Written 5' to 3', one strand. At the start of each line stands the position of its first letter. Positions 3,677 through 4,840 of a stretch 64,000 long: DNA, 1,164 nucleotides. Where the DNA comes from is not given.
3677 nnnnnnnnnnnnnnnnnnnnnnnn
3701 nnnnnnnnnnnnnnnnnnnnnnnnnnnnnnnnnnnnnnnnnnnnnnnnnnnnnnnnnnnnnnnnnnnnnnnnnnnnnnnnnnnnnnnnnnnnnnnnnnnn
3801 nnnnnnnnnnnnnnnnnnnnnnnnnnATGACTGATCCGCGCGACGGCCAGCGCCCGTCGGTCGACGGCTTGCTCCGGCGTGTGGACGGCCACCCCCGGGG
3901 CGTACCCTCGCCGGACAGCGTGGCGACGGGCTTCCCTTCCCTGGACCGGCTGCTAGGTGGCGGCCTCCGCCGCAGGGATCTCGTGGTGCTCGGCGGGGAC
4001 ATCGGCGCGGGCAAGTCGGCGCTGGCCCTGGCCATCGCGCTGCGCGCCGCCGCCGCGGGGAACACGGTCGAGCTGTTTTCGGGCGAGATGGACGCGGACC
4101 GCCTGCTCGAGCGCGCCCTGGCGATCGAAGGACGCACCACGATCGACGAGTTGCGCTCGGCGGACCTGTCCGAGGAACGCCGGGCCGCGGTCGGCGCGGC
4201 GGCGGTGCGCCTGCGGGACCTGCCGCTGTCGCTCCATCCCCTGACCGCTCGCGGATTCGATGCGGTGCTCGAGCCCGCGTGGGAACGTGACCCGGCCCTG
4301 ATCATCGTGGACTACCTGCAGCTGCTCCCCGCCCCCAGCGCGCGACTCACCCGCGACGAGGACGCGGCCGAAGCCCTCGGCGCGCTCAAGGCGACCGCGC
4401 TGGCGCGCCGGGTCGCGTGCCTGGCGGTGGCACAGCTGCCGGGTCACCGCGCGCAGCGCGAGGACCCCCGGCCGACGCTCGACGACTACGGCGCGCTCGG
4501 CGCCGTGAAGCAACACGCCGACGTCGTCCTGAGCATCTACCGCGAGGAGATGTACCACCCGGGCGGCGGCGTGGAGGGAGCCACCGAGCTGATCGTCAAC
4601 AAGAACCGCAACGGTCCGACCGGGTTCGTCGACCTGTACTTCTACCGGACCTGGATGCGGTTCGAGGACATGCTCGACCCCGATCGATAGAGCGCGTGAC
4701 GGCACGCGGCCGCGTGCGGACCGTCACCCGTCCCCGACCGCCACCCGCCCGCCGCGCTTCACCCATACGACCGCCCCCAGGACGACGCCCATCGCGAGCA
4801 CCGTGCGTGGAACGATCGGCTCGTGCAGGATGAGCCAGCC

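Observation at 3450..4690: DnaB ATPase domain without its N-terminal domain; the coupled upstream ORF may be the detached N-domain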

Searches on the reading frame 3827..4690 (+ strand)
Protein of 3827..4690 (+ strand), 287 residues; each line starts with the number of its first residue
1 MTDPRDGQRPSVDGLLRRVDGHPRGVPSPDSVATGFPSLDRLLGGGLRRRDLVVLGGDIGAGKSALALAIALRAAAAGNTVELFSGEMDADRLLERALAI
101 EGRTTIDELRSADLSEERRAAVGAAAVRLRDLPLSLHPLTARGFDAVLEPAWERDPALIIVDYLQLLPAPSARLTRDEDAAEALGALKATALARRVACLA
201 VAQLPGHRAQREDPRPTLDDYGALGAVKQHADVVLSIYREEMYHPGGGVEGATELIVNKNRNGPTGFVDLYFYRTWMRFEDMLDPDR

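Call 4: search_protein_families(library=pfam, proteins=[window:3827-4690:+], max_evalue=1)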
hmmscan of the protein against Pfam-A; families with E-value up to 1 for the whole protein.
window:3827-4690:+ (287 aa): 15 families
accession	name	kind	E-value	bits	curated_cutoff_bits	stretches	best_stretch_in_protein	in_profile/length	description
PF03796.21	DnaB_C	-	2.1e-44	152.3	27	1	32-281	2-255/255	DnaB-like helicase C terminal domain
PF13481.12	AAA_25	-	3.1e-09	37.2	27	1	32-203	15-189/195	AAA domain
PF06745.19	ATPase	-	4.4e-05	23.4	26.6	1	32-97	1-67/231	KaiC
PF13191.12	AAA_16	-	0.00075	20.5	32.6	1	42-174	15-151/167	AAA ATPase domain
PF13604.12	AAA_30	-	0.0036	17.5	27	1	50-113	18-81/191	AAA domain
PF01695.23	IstB_IS21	-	0.018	15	24.1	1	49-85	91-127/238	IstB-like ATP binding protein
PF20720.3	nSTAND3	-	0.023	14.8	27.2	1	47-92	14-59/155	Novel STAND NTPase 3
PF06414.18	Zeta_toxin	-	0.026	14.4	22.3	1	49-83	15-49/199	Zeta toxin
PF02367.23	TsaE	-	0.051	14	26.6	1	43-73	14-44/128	Threonylcarbamoyl adenosine biosynthesis protein TsaE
PF02562.22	PhoH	-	0.074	13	27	1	47-79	16-48/205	PhoH-like protein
PF25199.1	nSTAND_NTPase5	-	0.1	12.8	34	1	48-85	39-77/145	Novel STAND NTPase 5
PF09848.15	SLFN-g3_helicase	-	0.17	11.6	24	1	52-102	3-55/354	Schlafen group 3, DNA/RNA helicase domain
PF08423.17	Rad51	-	0.24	11.1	22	1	32-74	8-50/244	Rad51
PF05729.18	NACHT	-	0.26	11.5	26.7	0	52-77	2-27/167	NACHT domain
PF05625.17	PAXNEB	-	0.44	10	28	1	32-47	19-34/366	PAXNEB protein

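Call 5: search_protein_families(library=ncbifam, proteins=[window:3827-4690:+], max_evalue=1)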
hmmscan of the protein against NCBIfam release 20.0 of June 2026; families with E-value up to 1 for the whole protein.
window:3827-4690:+ (287 aa): 36 families (the best 25 are shown)
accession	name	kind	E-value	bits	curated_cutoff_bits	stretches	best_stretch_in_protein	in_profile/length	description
TIGR00665.1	DnaB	equivalog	2e-46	158.7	385.25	1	31-282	177-433/435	replicative DNA helicase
NF040583.1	dnaB_SPI-7_type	exception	1.8e-41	142.6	655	1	32-282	177-434/434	SPI-7-type island replicative DNA helicase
NF004384.0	PRK05748.1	equivalog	1.1e-40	139.6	525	1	32-282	186-442/452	replicative DNA helicase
TIGR03600.1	phage_DnaB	exception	1.6e-39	136.1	498.65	1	31-272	176-421/421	phage replicative helicase, DnaB family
NF005852.0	PRK07773.1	equivalog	4.1e-35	121.3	780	2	30-221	198-393/886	replicative DNA helicase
NF006443.0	PRK08760.1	equivalog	7.9e-35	120.1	741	1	32-282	212-467/476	replicative DNA helicase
NF006606.0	PRK09165.1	equivalog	1.2e-34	119.8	540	2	32-244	200-432/497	replicative DNA helicase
NF006306.0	PRK08506.1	equivalog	2.6e-34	118.7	596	2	32-244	175-391/472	replicative DNA helicase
NF005424.0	PRK07004.1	equivalog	1.2e-32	113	834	1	31-282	195-451/460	replicative DNA helicase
NF005945.0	PRK08006.1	equivalog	1.3e-31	110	898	1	31-285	206-466/471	replicative DNA helicase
NF006458.0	PRK08840.1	equivalog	1.5e-31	109.7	884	1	31-284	199-458/464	replicative DNA helicase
NF005240.0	PRK06749.1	subfamily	3.1e-31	108.6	686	1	32-281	169-426/428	replicative DNA helicase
NF005369.0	PRK06904.1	equivalog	4.6e-30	104.8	809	1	31-282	205-464/474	replicative DNA helicase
NF004109.0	PRK05595.1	equivalog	3.8e-27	95.1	737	1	31-281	183-437/444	replicative DNA helicase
NF004967.0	PRK06321.1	equivalog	1.5e-20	73.6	751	1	32-281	209-464/472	replicative DNA helicase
TIGR00416.1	sms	equivalog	5e-09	35.4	403.05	1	32-169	76-184/454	DNA repair protein RadA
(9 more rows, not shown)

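Call 6: find_homologous_proteins(query=window:3827-4690:+)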
Query window:3827-4690:+ (287 aa): 6323 proteins with E <= 0.001 among 8000 candidates; the best 120 are listed.
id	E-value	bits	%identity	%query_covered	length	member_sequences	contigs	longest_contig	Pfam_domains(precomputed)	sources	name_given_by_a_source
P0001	2.2e-169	580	93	100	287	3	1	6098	PF06745.20,PF03796.22,PF13481.13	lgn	-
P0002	6.8e-159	546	87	100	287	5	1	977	PF06745.20,PF03796.22,PF13481.13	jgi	jgi:replicative DNA helicase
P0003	3.0e-158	544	88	100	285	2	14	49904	PF06745.20,PF03796.22,PF13481.13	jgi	jgi:replicative DNA helicase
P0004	4.2e-153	527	85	100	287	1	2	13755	PF06745.20,PF03796.22,PF13481.13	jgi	jgi:replicative DNA helicase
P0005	2.4e-148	511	86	96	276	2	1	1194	PF06745.20,PF03796.22,PF13481.13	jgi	-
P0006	1.5e-143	495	81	100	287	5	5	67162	PF06745.20,PF03796.22,PF13481.13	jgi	jgi:replicative DNA helicase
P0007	3.1e-140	485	77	100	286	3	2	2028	PF06745.20,PF03796.22,PF13481.13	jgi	jgi:replicative DNA helicase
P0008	1.5e-138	479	75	100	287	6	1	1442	PF06745.20,PF03796.22,PF13481.13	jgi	jgi:replicative DNA helicase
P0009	1.0e-137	476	78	100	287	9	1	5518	PF06745.20,PF03796.22,PF13481.13,PF13191.13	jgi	-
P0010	1.0e-134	467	76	99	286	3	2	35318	PF06745.20,PF03796.22,PF13481.13,PF13191.13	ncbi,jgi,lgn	-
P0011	2.2e-134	465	74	99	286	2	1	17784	PF06745.20,PF03796.22,PF13481.13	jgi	jgi:replicative DNA helicase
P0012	3.5e-134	465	75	99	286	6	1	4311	PF06745.20,PF03796.22,PF13481.13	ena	-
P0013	6.0e-134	464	77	99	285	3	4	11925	PF06745.20,PF03796.22,PF13481.13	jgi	jgi:replicative DNA helicase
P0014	1.4e-133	463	76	99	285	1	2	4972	PF06745.20,PF03796.22,PF13481.13,PF13191.13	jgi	jgi:replicative DNA helicase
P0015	1.9e-133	462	75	99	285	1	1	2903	PF06745.20,PF03796.22,PF13481.13,PF13191.13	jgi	jgi:replicative DNA helicase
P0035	2.5e-127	442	72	99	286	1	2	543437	PF06745.20,PF03796.22,PF13481.13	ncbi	-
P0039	1.5e-126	440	71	99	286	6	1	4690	PF06745.20,PF03796.22,PF13481.13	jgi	jgi:replicative DNA helicase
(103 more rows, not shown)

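Call 7: find_encoding_contigs(protein=window:3827-4690:+, flank=10000)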
Protein window:3827-4690:+ (287 aa): 2 contigs read that carry it; 2 places shown.
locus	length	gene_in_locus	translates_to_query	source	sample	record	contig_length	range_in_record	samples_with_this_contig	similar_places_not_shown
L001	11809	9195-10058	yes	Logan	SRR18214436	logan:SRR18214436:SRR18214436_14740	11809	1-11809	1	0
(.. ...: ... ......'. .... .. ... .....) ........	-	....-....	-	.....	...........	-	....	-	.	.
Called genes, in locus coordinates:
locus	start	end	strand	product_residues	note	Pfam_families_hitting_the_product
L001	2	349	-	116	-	?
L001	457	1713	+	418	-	PF00579:tRNA-synt_1b, PF22421:SYY_C-terminal (weak), PF01479:S4 (weak)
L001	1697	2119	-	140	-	PF11969:DcpS_C, PF01230:HIT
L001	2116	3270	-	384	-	PF00266:Aminotran_5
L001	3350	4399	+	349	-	PF01734:Patatin, PF00037:Fer4 (faint), PF12837:Fer4_6 (faint)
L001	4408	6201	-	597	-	PF00664:ABC_membrane, PF02463:SMC_N (faint), PF00005:ABC_tran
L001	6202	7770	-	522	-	PF00072:Response_reg, PF08665:PglZ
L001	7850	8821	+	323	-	PF01075:Glyco_transf_9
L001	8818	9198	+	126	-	-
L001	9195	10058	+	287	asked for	PF13481:AAA_25, PF03796:DnaB_C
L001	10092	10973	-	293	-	PF00892:EamA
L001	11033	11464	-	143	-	-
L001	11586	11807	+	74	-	?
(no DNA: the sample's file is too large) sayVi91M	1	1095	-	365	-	?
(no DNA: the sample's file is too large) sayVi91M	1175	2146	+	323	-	PF01075:Glyco_transf_9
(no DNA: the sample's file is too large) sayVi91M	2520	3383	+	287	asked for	PF13481:AAA_25, PF03796:DnaB_C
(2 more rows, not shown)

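Call 15: find_encoding_contigs(protein=P0035, flank=10000, max_places=2)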
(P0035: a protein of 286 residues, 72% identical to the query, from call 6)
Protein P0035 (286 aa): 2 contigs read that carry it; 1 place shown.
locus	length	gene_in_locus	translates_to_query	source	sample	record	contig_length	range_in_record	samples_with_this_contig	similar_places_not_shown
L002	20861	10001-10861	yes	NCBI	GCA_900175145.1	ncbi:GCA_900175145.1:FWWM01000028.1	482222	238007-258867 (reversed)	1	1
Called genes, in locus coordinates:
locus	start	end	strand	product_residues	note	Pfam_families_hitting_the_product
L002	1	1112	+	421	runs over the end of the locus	PF00579:tRNA-synt_1b, PF22421:SYY_C-terminal, PF01479:S4 (weak)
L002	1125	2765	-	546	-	PF07969:Amidohydro_3, PF01979:Amidohydro_1 (weak)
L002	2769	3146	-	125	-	PF04893:Yip1 (weak)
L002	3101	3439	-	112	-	PF04893:Yip1 (weak)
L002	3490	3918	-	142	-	PF11969:DcpS_C, PF01230:HIT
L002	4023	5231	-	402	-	PF13439:Glyco_transf_4, PF13579:Glyco_trans_4_4, PF20706:GT4-conflict (faint), PF00534:Glycos_transf_1, PF13692:Glyco_trans_1_4, PF13524:Glyco_trans_1_2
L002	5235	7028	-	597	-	PF00664:ABC_membrane, PF13555:AAA_29 (faint), PF13191:AAA_16 (faint), PF00005:ABC_tran, PF09818:ABC_ATPase (faint), PF13304:AAA_21 (faint), PF02463:SMC_N (weak)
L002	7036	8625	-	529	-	PF00072:Response_reg, PF08665:PglZ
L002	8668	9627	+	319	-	PF01075:Glyco_transf_9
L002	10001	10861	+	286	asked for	PF13481:AAA_25, PF03796:DnaB_C, PF06745:ATPase (weak)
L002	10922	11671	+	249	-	PF20772:TACO1_YebC_N, PF01709:Transcrip_reg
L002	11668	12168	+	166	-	PF02075:RuvC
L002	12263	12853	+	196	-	PF01330:RuvA_N, PF14520:HHH_5, PF07499:RuvA_C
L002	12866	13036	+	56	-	-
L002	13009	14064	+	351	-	PF05496:RuvB_N, PF01078:Mg_chelatase (faint), PF00004:AAA, PF07728:AAA_5 (faint), PF17864:AAA_lid_4, PF05491:WHD_RuvB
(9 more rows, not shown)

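Call 19: search_protein_representatives(protein=window:3827-4690:+)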
Query: 287 residues. Proteins with E-value up to 0.001 (for the whole library): 56164; up to 1e-10: 30098; up to 1e-30: 228. The best 150 are listed.
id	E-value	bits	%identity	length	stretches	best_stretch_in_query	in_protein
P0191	1.8e-91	323.0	59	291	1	6-286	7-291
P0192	3.8e-84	299.0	56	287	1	13-284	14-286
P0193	1.1e-74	267.9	62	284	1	4-221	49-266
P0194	2.0e-73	263.8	70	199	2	157-287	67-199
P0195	2.5e-71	256.9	54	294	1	25-287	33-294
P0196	7.9e-69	248.7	54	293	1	5-284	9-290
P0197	4.8e-62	226.5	48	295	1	4-285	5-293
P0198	2.1e-59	217.8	72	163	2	201-285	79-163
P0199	2.2e-56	207.9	49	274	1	31-286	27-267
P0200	1.3e-54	202.1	47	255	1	32-282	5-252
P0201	4.2e-51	190.6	53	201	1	89-286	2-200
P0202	5.6e-51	190.2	51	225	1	4-220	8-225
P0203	7.0e-51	189.8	63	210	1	8-157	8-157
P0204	2.6e-50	188.0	49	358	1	31-286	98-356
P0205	7.1e-50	186.5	44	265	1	29-285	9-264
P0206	5.2e-48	180.4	50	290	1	5-286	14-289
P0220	2.8e-39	151.8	40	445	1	27-283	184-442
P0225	2.9e-38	148.4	37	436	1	11-282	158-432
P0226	3.5e-38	148.2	43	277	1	12-282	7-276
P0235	5.1e-36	141.1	36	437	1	27-282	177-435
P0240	1.2e-35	139.9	39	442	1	32-283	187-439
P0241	1.5e-35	139.5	43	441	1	31-281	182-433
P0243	2.3e-35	138.9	41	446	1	24-285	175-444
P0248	5.0e-35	137.8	40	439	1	10-284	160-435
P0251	8.3e-35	137.1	39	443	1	21-282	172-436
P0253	1.1e-34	136.8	39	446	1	30-282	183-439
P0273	2.0e-33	132.6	39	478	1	31-285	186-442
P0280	3.2e-33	131.9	38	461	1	12-282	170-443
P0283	6.1e-33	131.0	41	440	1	24-282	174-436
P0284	6.1e-33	131.0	41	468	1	31-286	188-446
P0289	7.0e-33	130.8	39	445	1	12-284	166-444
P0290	7.4e-33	130.7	42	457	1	33-282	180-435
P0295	1.2e-32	130.1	40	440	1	29-283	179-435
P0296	1.2e-32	130.0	42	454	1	31-282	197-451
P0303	2.0e-32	129.3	38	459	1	30-286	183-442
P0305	2.1e-32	129.2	37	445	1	21-280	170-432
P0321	5.1e-32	128.0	40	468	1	28-281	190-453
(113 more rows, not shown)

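Call 20: list_cluster_members(proteins=[P0220, P0225, P0235, P0240, P0241, P0243, P0248, P0283, P0290, P0296])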
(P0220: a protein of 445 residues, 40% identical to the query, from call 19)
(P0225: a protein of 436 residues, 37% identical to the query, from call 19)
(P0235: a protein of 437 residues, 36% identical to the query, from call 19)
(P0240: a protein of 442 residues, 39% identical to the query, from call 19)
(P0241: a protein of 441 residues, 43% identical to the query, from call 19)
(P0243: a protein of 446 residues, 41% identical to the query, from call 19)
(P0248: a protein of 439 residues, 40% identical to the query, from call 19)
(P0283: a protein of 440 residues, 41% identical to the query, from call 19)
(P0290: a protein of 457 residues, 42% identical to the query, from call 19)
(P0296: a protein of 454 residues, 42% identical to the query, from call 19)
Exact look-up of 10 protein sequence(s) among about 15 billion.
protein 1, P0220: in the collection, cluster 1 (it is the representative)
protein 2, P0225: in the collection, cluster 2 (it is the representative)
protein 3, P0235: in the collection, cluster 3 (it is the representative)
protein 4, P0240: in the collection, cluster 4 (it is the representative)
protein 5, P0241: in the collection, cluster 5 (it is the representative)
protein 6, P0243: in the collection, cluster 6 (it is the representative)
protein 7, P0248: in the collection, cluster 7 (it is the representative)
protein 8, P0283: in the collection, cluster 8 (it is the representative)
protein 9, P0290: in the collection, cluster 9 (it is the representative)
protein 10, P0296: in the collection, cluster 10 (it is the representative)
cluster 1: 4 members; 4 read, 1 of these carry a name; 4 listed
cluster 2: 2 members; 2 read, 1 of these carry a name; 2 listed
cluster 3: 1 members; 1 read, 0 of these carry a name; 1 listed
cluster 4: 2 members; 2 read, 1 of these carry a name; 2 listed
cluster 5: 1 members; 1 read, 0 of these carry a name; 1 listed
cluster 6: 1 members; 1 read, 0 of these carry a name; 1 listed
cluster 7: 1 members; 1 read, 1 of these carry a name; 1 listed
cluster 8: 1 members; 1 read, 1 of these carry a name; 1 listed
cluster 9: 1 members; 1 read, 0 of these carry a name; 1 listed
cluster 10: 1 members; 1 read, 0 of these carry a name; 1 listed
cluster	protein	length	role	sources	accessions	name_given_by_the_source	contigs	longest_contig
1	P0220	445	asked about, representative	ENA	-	-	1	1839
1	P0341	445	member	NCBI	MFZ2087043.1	MAG: replicative DNA helicase [Desulfobaccales bacterium]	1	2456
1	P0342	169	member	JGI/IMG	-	-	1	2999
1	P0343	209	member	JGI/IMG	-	-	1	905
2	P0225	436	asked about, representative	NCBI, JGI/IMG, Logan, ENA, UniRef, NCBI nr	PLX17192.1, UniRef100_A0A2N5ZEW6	MAG: replicative DNA helicase [Candidatus Muiribacterium halophilum] | Replicative DNA helicase n=1 Tax=Muiribacterium halophilum TaxID=2053465 ... | MAG: replicative DNA helicase [Candidatus Muirbacterium halophilum]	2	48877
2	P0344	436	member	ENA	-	-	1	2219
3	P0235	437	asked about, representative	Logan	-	-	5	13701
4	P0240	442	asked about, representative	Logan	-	-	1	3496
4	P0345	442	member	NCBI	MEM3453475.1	MAG: replicative DNA helicase [Candidatus Hadarchaeum sp.]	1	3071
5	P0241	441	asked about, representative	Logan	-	-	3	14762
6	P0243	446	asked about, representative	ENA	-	-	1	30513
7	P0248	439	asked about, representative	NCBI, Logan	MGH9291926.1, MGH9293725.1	MAG: replicative DNA helicase [Acidimicrobiales bacterium]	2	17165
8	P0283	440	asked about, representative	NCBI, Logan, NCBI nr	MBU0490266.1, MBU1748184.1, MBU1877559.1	MAG: replicative DNA helicase [Chloroflexi bacterium] | replicative DNA helicase [Chloroflexota bacterium]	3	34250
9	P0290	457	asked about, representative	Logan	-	-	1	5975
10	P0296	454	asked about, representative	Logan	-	-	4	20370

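Call 29: list_cluster_members(proteins=[P0273, P0289, P0305, P0284, P0321, P0251, P0303, P0280, P0253, P0295])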
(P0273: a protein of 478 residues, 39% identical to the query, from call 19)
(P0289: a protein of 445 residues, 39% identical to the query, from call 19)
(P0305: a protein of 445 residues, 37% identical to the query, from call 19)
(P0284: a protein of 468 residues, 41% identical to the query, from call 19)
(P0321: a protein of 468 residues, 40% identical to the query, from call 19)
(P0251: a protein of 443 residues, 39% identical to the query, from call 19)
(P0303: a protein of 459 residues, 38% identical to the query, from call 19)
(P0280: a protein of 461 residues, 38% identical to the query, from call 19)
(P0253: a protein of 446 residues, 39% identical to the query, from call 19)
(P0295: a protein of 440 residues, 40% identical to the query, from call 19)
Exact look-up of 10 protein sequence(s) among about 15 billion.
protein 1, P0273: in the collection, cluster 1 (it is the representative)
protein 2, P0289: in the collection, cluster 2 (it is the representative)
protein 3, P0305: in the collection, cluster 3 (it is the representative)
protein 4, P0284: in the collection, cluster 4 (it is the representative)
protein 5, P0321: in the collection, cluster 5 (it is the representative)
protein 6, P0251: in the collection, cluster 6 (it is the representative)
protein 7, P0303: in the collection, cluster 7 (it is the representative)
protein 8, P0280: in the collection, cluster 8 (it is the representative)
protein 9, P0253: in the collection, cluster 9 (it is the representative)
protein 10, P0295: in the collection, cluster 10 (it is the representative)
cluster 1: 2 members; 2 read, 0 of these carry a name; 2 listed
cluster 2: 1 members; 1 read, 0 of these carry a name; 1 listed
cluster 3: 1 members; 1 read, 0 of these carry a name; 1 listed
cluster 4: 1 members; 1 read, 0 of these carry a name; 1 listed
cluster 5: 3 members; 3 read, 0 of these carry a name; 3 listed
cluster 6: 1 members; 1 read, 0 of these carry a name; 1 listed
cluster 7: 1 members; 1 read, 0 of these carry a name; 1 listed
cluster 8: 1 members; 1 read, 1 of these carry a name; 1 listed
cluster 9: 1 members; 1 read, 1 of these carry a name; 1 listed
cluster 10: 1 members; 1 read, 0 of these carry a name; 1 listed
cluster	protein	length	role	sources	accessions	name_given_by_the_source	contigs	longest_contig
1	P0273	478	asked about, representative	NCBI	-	-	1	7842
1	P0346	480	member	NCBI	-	-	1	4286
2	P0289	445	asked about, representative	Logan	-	-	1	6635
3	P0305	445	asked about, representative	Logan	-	-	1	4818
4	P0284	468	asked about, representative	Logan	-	-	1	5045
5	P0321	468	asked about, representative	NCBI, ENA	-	-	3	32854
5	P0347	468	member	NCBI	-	-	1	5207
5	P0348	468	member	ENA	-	-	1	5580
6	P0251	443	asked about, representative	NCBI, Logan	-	-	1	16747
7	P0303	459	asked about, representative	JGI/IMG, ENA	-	-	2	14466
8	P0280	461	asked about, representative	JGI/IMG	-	replicative DNA helicase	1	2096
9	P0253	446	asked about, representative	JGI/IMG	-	replicative DNA helicase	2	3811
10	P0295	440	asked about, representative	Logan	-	-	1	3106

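Call 30: list_cluster_members(proteins=[P0191, P0192, P0195, P0196, P0197, P0206, P0199, P0200, P0205, P0226])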
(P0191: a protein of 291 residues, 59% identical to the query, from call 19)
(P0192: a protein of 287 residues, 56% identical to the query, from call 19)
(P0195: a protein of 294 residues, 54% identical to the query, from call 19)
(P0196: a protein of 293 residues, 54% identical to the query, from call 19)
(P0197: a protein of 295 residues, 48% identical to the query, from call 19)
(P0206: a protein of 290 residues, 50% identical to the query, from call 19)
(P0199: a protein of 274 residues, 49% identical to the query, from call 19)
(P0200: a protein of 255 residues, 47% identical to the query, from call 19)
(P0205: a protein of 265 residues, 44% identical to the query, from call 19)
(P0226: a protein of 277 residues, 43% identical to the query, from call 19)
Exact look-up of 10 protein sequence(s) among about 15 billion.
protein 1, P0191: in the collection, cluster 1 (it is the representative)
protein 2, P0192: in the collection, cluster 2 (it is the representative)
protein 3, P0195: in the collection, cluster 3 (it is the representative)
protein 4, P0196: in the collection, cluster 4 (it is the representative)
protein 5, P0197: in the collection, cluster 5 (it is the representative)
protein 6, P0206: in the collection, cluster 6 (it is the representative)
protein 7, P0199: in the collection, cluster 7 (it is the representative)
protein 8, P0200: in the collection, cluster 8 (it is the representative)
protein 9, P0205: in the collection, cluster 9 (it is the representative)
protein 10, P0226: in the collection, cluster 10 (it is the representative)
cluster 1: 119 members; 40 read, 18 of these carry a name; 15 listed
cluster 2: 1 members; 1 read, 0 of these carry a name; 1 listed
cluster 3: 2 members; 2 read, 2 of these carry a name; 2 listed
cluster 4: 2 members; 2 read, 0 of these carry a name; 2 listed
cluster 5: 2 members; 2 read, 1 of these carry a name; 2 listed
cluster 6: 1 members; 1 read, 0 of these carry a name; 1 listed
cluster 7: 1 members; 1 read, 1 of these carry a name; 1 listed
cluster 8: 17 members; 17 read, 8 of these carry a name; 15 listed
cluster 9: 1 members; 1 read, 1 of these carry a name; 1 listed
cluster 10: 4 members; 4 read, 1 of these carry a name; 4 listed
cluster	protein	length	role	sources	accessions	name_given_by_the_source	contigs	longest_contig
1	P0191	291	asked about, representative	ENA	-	-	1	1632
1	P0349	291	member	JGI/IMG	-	replicative DNA helicase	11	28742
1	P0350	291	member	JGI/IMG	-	replicative DNA helicase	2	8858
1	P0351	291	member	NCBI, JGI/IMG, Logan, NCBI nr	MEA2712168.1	MAG: replicative helicase [Gemmatimonadales bacterium] | replicative DNA helicase | replicative helicase [Gemmatimonadales bacterium]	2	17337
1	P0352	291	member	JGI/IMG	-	replicative DNA helicase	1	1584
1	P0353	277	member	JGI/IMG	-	replicative DNA helicase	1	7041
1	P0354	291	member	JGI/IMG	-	replicative DNA helicase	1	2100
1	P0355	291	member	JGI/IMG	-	replicative DNA helicase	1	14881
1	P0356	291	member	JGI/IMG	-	replicative DNA helicase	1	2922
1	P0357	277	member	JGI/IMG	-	replicative DNA helicase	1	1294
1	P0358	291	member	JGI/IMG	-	replicative DNA helicase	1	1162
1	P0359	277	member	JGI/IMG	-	replicative DNA helicase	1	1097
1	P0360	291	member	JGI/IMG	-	replicative DNA helicase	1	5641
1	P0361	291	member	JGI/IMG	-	replicative DNA helicase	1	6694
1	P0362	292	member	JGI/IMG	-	replicative DNA helicase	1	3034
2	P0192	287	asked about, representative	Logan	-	-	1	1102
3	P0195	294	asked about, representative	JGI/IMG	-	replicative DNA helicase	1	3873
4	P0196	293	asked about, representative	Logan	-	-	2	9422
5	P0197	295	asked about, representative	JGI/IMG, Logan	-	replicative DNA helicase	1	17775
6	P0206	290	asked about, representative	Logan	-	-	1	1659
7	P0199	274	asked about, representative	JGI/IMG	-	replicative DNA helicase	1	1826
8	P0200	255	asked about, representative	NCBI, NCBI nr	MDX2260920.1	MAG: DnaB-like helicase C-terminal domain-containing protein [Gemmatimonadales bacterium] | DnaB-like helicase C-terminal domain-containing protein [Gemmatimonadales bacterium]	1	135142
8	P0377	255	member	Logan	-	-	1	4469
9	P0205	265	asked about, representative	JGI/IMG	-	replicative DNA helicase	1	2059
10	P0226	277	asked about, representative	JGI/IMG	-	replicative DNA helicase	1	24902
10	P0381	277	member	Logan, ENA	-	-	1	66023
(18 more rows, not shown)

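Call 31: find_encoding_contigs(protein=P0321, flank=10000, max_places=2)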
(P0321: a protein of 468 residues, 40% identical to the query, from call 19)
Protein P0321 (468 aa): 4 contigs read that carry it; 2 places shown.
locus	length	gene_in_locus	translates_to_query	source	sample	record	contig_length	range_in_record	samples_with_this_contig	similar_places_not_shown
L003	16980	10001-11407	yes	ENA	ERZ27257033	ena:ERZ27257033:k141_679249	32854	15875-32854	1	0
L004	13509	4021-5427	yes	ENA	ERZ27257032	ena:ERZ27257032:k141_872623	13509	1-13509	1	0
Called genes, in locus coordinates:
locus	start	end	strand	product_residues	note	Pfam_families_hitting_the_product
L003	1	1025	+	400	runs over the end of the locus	-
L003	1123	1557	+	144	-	-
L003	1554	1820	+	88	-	-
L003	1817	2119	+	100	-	-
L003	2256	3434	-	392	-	PF00589:Phage_integrase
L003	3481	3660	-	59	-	-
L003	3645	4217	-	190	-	-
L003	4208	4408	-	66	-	-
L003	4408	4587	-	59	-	-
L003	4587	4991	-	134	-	PF00436:SSB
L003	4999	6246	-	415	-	PF12705:PDDEXK_1, PF10926:DUF2800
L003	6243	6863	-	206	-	PF04404:ERF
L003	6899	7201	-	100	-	-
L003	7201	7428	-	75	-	-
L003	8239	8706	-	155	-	-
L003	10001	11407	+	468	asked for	PF00772:DnaB, PF13481:AAA_25, PF03796:DnaB_C, PF06745:ATPase (weak), PF13191:AAA_16 (weak)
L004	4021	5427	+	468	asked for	PF00772:DnaB, PF13481:AAA_25, PF03796:DnaB_C, PF06745:ATPase (weak), PF13191:AAA_16 (weak)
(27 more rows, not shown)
